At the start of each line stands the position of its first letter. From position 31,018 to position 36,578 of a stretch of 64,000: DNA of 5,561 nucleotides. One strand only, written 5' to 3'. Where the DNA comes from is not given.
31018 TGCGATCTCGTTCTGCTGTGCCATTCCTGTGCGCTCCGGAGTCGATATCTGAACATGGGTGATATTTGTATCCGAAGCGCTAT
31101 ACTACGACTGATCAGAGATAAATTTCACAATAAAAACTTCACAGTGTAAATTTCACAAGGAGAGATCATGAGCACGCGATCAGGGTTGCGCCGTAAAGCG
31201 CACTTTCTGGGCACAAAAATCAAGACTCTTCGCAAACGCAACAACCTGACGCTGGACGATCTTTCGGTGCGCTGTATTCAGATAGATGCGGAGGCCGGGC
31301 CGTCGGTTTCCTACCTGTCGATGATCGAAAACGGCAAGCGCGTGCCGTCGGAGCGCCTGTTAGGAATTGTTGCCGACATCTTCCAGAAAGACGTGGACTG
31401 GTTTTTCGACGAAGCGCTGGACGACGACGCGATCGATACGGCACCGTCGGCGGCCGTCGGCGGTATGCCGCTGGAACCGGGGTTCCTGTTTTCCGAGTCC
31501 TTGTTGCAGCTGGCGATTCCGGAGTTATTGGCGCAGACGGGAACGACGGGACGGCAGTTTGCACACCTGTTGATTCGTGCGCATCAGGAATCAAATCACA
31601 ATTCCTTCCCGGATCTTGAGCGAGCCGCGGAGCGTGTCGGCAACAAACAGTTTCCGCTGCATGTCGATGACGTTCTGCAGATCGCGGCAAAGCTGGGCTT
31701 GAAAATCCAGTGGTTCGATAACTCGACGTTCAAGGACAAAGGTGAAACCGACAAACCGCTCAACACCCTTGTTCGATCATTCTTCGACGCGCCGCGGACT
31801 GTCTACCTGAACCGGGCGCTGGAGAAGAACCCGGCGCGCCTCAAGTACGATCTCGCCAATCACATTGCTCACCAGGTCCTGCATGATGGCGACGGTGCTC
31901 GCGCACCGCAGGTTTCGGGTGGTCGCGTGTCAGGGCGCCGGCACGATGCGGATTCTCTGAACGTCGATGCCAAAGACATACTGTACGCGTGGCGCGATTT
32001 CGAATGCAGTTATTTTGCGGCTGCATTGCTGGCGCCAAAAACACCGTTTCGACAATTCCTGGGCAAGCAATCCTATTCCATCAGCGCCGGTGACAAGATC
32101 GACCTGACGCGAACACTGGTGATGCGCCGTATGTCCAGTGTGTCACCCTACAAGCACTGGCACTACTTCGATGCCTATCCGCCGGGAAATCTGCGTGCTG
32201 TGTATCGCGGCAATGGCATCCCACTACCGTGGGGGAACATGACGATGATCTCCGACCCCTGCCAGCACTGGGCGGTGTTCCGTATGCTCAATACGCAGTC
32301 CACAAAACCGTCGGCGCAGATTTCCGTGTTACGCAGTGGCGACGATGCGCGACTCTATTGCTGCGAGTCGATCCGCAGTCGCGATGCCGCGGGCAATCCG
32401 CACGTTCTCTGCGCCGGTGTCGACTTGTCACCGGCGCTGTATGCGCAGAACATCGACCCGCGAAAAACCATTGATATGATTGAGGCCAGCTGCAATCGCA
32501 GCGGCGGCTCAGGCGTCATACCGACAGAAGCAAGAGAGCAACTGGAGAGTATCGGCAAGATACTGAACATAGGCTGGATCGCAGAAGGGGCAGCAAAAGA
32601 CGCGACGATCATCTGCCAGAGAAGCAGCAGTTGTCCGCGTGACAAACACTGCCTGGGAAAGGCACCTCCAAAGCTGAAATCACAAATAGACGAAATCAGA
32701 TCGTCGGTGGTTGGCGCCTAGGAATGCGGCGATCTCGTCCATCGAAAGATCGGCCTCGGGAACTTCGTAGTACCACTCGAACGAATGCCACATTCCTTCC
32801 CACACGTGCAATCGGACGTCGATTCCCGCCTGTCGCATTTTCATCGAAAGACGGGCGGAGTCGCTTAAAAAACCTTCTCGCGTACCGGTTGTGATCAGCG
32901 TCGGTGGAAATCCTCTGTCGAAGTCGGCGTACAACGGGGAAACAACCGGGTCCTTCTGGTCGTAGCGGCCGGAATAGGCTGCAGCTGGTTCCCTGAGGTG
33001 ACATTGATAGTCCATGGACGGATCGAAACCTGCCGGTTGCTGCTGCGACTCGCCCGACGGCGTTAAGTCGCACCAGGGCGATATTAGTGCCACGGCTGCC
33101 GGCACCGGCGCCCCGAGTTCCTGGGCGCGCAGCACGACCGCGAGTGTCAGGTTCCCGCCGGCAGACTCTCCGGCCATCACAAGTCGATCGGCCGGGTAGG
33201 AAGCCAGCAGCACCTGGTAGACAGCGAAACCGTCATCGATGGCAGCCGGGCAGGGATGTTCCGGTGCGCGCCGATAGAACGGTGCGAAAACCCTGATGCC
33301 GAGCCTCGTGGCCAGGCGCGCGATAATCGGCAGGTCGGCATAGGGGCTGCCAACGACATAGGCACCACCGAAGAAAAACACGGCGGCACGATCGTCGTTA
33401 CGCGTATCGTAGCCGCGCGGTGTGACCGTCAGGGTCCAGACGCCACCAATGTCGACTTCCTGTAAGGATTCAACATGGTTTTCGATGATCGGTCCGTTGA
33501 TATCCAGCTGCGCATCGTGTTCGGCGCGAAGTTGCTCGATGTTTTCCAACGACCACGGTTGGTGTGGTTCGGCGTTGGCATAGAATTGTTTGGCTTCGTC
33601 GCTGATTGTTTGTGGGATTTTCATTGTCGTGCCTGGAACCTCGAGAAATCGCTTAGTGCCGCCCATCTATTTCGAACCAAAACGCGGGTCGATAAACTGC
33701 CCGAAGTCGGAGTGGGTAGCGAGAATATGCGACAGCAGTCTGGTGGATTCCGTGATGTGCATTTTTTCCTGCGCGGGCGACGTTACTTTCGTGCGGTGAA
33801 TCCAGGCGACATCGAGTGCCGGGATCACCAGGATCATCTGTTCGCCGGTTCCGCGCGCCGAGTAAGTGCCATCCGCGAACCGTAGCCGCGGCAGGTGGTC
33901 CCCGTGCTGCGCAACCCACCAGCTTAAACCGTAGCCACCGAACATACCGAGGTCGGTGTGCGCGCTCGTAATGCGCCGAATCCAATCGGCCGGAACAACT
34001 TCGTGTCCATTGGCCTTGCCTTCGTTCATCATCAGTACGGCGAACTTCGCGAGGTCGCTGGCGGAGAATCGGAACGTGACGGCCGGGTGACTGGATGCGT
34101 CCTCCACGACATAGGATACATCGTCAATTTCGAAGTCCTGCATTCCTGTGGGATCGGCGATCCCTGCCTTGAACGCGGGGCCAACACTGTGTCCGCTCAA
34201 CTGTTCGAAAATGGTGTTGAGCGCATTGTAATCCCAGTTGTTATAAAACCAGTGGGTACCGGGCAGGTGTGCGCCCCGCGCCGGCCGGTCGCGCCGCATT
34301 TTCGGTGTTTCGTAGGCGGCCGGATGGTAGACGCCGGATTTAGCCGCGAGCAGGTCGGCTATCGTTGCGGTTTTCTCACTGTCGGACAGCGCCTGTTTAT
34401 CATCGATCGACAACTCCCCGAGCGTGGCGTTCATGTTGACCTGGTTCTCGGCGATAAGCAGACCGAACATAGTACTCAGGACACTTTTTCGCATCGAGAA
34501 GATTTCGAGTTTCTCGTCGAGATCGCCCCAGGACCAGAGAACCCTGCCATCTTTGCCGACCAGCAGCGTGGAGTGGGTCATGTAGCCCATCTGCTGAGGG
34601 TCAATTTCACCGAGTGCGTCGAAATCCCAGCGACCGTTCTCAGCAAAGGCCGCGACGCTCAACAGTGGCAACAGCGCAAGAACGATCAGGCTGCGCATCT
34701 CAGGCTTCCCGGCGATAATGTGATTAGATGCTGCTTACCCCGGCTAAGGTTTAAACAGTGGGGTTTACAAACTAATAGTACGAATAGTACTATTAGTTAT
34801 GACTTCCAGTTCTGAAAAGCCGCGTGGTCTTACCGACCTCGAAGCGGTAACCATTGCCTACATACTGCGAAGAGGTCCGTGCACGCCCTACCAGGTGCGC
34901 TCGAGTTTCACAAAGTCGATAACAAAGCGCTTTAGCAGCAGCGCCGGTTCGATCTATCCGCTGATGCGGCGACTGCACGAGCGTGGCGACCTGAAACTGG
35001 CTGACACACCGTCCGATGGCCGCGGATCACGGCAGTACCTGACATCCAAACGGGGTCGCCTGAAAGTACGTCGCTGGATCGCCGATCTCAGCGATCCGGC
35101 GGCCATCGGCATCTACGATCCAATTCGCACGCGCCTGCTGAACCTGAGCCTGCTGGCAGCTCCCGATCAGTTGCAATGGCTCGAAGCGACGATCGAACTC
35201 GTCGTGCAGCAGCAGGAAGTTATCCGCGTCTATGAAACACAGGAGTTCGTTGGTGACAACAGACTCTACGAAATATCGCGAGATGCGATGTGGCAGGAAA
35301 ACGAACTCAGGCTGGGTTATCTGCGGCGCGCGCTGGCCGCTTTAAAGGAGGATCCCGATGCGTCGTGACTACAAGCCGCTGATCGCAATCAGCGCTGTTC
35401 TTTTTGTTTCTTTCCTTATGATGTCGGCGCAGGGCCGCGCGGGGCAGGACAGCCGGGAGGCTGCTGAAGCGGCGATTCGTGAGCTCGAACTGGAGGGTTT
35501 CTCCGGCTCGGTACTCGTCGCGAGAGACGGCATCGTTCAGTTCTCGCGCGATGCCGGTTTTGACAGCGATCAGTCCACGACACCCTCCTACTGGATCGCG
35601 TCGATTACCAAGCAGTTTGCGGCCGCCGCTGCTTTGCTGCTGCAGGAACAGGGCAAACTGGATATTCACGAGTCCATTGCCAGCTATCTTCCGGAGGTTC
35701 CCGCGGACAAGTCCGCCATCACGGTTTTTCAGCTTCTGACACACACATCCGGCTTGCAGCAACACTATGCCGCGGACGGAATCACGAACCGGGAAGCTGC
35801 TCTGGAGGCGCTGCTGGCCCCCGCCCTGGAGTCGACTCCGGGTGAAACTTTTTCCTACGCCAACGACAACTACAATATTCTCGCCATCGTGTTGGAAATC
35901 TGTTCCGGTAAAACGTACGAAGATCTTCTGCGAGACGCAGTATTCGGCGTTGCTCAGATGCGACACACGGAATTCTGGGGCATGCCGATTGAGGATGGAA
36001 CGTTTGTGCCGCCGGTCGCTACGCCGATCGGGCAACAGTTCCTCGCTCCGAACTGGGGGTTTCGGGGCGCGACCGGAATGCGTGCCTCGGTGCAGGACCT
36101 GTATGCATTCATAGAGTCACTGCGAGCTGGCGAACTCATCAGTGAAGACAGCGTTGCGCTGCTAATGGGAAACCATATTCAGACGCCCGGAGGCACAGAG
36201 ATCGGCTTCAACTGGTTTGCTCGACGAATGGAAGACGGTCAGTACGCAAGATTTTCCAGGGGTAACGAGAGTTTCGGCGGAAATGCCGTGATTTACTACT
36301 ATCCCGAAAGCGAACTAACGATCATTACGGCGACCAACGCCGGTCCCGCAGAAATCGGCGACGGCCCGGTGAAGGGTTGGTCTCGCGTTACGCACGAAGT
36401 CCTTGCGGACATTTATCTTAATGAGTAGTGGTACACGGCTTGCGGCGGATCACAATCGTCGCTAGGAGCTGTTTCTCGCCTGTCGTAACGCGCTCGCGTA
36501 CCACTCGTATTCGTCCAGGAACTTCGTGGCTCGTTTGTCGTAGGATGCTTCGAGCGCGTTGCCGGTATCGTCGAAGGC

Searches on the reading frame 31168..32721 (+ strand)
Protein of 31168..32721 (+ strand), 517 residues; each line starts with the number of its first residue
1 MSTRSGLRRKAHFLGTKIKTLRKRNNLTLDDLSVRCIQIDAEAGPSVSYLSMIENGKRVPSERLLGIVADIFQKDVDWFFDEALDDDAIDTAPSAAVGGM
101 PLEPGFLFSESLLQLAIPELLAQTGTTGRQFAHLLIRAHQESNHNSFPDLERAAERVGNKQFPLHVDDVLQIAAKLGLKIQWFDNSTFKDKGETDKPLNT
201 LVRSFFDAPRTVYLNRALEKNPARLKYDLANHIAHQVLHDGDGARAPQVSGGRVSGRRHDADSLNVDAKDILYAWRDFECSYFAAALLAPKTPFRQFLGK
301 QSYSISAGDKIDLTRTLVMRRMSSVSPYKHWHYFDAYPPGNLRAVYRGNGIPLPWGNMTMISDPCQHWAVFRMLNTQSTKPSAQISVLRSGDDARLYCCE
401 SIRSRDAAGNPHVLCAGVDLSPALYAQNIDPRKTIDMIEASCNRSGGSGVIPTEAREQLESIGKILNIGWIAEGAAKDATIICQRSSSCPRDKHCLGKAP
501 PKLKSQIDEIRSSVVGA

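Call 53: search_protein_families(library=pfam, proteins=[window:31168-32721:+], max_evalue=0.00001)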
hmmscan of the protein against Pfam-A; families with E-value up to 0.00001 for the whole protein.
window:31168-32721:+ (517 aa): 2 families
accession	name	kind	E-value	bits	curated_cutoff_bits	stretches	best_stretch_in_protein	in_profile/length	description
PF12268.13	DUF3612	-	7.8e-74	248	25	1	324-496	2-174/176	Protein of unknown function (DUF3612)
PF01381.28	HTH_3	-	4.8e-08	33.4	23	1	18-79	1-55/55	Helix-turn-helix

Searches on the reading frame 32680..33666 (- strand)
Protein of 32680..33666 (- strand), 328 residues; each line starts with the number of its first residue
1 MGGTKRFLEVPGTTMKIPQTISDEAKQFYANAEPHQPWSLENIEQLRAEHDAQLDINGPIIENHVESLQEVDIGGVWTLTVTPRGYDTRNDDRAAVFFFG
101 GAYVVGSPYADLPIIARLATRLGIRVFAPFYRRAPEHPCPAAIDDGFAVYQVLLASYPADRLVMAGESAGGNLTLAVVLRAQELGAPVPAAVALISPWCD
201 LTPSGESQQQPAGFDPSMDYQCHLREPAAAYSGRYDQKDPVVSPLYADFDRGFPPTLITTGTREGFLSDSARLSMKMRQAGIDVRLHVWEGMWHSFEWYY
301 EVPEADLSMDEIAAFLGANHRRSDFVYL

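Call 53: search_protein_families(library=pfam, proteins=[window:32680-33666:-], max_evalue=0.00001)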
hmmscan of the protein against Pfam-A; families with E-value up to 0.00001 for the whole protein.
window:32680-33666:- (328 aa): 2 families
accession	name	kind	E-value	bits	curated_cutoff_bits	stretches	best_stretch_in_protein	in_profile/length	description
PF07859.19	Abhydrolase_3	-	1.6e-46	159.1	25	1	96-296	2-208/210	alpha/beta hydrolase fold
PF10340.15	Say1_Mug180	-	3.2e-13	49.7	21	1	44-210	76-246/374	Steryl acetyl hydrolase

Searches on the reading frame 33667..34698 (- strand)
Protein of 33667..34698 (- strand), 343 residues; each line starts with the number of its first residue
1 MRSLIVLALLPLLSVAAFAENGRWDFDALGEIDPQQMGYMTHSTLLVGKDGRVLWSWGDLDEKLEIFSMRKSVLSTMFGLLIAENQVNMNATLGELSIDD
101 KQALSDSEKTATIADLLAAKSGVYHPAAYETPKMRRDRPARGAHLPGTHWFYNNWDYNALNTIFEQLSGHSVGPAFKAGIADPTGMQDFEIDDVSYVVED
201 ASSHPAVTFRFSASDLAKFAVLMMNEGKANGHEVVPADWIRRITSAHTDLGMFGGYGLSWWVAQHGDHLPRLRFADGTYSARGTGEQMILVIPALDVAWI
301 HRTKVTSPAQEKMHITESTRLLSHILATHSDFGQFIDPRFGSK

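Call 53: search_protein_families(library=pfam, proteins=[window:33667-34698:-], max_evalue=0.00001)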
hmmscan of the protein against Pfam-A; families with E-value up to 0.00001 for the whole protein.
window:33667-34698:- (343 aa): 1 family
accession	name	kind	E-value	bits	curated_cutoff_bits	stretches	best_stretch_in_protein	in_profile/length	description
PF00144.29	Beta-lactamase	-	4.7e-25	88.9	27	1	45-300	19-305/329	Beta-lactamase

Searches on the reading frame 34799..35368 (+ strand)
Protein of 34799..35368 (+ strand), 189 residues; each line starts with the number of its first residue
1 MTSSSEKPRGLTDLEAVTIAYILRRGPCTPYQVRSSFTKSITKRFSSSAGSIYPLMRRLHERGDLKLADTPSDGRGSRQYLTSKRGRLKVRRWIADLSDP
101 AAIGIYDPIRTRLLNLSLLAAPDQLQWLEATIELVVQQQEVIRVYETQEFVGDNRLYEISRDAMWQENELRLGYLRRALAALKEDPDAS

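Call 53: search_protein_families(library=pfam, proteins=[window:34799-35368:+], max_evalue=0.00001)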
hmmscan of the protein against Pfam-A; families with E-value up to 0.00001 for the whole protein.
window:34799-35368:+ (189 aa): 1 family
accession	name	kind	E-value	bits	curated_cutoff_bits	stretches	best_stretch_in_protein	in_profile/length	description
PF03551.20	PadR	-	3.5e-06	27.4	27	1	21-90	3-73/75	Transcriptional regulator PadR-like family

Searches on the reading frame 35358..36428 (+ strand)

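Call 53: search_protein_families(library=pfam, proteins=[window:35358-36428:+], max_evalue=0.00001)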
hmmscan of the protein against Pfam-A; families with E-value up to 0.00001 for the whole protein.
window:35358-36428:+ (356 aa): 1 family
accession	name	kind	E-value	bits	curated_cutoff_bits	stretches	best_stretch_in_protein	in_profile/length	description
PF00144.29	Beta-lactamase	-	4.1e-41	141.7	27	1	51-330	18-312/329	Beta-lactamase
